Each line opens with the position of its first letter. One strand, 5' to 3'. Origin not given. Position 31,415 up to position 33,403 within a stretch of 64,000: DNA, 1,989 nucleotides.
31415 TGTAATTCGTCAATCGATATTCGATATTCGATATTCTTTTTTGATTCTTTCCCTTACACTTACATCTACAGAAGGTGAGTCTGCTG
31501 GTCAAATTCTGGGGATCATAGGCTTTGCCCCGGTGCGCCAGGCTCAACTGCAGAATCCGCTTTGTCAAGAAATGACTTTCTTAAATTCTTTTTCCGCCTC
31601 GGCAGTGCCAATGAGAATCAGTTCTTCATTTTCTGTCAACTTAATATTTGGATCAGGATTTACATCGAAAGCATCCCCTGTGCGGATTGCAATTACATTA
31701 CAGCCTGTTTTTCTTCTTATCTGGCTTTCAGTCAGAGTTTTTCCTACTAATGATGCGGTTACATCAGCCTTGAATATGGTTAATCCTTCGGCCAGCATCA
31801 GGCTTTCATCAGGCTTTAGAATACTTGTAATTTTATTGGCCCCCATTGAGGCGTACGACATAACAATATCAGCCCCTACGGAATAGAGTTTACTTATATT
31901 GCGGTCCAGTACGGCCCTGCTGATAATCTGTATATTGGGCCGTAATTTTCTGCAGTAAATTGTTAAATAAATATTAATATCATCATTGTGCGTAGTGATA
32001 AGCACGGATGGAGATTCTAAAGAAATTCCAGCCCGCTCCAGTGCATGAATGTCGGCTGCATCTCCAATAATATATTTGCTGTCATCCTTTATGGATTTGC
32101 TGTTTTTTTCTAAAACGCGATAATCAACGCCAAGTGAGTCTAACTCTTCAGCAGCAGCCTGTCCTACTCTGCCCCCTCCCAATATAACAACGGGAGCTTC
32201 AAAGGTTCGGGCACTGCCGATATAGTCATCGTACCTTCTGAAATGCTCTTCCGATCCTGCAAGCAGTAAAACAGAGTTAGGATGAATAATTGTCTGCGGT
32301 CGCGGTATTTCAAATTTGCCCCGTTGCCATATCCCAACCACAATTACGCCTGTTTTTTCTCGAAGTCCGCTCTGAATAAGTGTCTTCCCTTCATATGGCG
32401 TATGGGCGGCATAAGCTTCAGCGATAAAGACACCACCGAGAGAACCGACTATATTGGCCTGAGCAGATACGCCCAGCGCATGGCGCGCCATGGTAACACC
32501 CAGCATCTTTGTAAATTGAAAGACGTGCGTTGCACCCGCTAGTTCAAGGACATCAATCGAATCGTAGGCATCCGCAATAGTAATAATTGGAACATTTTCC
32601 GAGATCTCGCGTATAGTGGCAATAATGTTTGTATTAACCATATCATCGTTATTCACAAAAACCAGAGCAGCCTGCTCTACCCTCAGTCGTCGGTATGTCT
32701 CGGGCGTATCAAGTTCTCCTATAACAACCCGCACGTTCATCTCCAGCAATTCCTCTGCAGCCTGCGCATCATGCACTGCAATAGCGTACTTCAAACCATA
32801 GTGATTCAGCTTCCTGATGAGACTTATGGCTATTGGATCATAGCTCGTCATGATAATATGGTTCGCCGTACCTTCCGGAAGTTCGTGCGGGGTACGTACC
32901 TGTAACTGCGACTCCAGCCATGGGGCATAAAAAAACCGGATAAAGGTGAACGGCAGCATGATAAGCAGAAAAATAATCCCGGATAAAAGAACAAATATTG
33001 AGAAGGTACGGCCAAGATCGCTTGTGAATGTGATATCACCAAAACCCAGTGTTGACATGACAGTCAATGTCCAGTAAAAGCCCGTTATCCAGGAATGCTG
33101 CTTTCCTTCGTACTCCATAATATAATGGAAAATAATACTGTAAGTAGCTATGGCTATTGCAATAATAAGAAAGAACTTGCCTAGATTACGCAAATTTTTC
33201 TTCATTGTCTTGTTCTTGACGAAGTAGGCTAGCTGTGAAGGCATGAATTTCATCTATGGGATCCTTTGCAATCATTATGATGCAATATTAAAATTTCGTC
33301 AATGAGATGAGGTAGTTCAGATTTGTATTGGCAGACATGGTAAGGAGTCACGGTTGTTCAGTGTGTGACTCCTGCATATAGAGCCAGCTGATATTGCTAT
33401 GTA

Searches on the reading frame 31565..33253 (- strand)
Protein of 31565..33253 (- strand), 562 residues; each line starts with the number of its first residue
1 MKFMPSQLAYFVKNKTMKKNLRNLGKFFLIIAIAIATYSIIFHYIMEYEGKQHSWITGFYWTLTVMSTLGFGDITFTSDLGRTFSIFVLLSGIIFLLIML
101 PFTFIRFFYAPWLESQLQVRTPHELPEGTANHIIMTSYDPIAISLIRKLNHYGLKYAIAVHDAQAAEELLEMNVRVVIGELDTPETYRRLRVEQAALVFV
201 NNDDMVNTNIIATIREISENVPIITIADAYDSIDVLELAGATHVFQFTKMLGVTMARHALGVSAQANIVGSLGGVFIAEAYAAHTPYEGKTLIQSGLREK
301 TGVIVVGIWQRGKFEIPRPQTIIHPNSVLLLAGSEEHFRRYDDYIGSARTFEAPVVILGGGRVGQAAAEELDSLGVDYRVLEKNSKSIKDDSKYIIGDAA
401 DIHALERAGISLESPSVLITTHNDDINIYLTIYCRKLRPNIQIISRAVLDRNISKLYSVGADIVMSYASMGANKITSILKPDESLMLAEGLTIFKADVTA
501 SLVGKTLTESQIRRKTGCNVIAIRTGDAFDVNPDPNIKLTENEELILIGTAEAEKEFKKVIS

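Call 56: find_encoding_contigs(protein=window:31565-33253:-, flank=10000, max_places=1)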
Protein window:31565-33253:- (562 aa): 6 contigs read that carry it; 1 place shown.
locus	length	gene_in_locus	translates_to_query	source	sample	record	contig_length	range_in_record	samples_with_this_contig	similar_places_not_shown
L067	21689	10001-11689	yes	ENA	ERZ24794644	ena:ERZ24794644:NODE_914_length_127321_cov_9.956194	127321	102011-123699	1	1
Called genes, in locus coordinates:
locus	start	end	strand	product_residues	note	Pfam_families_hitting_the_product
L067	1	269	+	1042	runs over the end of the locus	PF17757:UvrB_inter, PF02559:CarD_TRCF_RID, PF00270:DEAD, PF04851:ResIII, PF00271:Helicase_C, PF03461:TRCF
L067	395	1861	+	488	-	PF02310:B12-binding, PF04055:Radical_SAM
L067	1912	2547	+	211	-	PF12654:DUF3786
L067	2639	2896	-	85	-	-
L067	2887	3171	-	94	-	-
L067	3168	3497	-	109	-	-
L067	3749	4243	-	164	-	PF11412:DsbD_N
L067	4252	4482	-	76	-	-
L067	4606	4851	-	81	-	PF00578:AhpC-TSA (weak)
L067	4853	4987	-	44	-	-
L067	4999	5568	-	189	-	PF03352:Adenine_glyco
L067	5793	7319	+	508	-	PF02310:B12-binding (faint), PF04055:Radical_SAM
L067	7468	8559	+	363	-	PF00724:Oxidored_FMN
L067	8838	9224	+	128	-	PF11376:DUF3179 (faint)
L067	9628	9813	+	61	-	-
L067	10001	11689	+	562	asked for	PF00520:Ion_trans (weak), PF07885:Ion_trans_2, PF02254:TrkA_N, PF02080:TrkA_C, PF02254:TrkA_N, PF02080:TrkA_C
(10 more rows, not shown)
